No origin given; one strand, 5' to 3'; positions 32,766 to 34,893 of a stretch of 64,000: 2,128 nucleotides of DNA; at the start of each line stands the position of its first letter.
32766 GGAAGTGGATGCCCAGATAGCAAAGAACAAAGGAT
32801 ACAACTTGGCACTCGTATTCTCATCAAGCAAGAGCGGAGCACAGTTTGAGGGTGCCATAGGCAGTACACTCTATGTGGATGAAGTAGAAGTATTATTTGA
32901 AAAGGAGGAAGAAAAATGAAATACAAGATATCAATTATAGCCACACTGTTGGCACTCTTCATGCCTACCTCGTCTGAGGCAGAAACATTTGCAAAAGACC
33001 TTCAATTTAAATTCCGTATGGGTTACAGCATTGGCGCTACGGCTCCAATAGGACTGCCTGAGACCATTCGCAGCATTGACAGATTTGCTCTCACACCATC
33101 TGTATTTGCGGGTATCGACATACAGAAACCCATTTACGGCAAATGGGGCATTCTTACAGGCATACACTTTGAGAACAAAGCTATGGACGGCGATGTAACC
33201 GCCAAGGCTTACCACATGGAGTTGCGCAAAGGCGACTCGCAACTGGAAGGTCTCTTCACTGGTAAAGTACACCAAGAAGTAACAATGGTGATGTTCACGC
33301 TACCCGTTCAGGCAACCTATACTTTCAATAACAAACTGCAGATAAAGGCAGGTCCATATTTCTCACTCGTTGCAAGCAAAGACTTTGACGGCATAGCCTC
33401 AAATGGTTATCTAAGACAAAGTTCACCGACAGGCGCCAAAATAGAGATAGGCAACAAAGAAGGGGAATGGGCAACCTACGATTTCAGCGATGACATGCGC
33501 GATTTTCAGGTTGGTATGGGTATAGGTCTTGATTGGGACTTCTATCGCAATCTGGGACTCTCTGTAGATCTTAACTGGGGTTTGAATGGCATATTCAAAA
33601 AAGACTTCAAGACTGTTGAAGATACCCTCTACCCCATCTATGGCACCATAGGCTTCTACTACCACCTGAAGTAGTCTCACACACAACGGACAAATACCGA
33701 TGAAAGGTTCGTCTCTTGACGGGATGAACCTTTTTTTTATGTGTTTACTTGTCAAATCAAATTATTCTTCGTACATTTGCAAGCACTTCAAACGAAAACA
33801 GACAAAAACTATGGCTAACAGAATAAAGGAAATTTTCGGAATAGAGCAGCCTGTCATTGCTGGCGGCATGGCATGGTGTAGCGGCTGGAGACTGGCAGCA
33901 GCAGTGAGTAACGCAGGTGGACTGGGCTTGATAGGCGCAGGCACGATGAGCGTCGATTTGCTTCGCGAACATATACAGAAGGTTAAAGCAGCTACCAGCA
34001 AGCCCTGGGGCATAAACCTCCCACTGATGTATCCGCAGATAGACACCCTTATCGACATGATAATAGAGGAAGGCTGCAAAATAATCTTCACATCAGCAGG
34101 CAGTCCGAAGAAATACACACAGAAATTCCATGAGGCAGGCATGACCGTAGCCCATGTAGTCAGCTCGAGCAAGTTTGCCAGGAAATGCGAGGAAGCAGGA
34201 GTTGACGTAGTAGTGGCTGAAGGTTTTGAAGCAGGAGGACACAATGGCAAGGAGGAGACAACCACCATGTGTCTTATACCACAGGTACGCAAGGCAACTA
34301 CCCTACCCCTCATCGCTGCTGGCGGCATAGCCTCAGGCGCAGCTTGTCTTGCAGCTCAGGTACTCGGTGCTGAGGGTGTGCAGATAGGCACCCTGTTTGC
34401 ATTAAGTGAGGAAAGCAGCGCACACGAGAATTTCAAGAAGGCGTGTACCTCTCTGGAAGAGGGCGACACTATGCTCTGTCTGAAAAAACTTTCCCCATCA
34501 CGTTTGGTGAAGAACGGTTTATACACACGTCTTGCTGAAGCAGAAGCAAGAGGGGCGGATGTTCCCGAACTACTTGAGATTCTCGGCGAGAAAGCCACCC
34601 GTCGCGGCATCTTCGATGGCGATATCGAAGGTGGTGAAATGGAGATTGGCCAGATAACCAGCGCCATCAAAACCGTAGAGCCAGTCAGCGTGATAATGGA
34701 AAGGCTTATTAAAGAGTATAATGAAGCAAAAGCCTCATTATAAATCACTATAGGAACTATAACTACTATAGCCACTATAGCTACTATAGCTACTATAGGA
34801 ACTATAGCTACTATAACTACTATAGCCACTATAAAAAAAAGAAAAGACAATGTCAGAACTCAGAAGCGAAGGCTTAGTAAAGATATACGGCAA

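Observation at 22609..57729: Dispersed ~116-bp symmetric element family: flanks, length and fold conserved, interior sequence exchanged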

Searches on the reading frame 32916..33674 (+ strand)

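Call 77: search_protein_families(library=pfam, proteins=[window:32916-33674:+])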
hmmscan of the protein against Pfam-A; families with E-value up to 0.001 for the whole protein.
window:32916-33674:+ (252 aa): 2 families
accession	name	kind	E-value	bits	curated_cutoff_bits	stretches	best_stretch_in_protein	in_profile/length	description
PF13568.12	OMP_b-brl_2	-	1.5e-24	87.4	27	1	27-227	7-174/175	Outer membrane protein beta-barrel domain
PF13505.12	OMP_b-brl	-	0.0008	20.1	28.7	0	22-228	11-157/175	Outer membrane protein beta-barrel domain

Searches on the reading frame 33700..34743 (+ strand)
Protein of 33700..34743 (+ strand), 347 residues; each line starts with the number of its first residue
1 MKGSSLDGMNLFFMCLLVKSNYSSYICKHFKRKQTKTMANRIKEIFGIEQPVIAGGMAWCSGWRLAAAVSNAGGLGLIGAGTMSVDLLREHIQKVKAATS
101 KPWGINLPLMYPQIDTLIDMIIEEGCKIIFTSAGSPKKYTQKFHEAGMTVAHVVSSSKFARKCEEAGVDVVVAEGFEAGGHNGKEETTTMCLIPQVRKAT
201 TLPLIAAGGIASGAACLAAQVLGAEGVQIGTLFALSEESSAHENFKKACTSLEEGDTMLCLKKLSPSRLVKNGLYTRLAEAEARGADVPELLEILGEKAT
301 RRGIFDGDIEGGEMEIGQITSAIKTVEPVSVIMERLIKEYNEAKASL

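Call 26: search_protein_families(library=pfam, proteins=[window:33700-34743:+])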
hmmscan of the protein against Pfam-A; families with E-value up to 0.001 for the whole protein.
window:33700-34743:+ (347 aa): 5 families
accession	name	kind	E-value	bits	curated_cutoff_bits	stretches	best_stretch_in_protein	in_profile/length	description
PF03060.21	NMO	-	1.8e-60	205.6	28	2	116-338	104-330/331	Nitronate monooxygenase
PF00478.31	IMPDH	-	2.2e-12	47.1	25.6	1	38-174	23-123/345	IMP dehydrogenase / GMP reductase domain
PF01070.24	FMN_dh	-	2.2e-06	27.4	24.9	1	156-252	228-324/350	FMN-dependent dehydrogenase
PF01180.27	DHO_dh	-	0.00053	19.7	27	1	174-238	212-277/291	Dihydroorotate dehydrogenase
PF05690.20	ThiG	-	0.00075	19.4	23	0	151-240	128-214/247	Thiazole biosynthesis protein ThiG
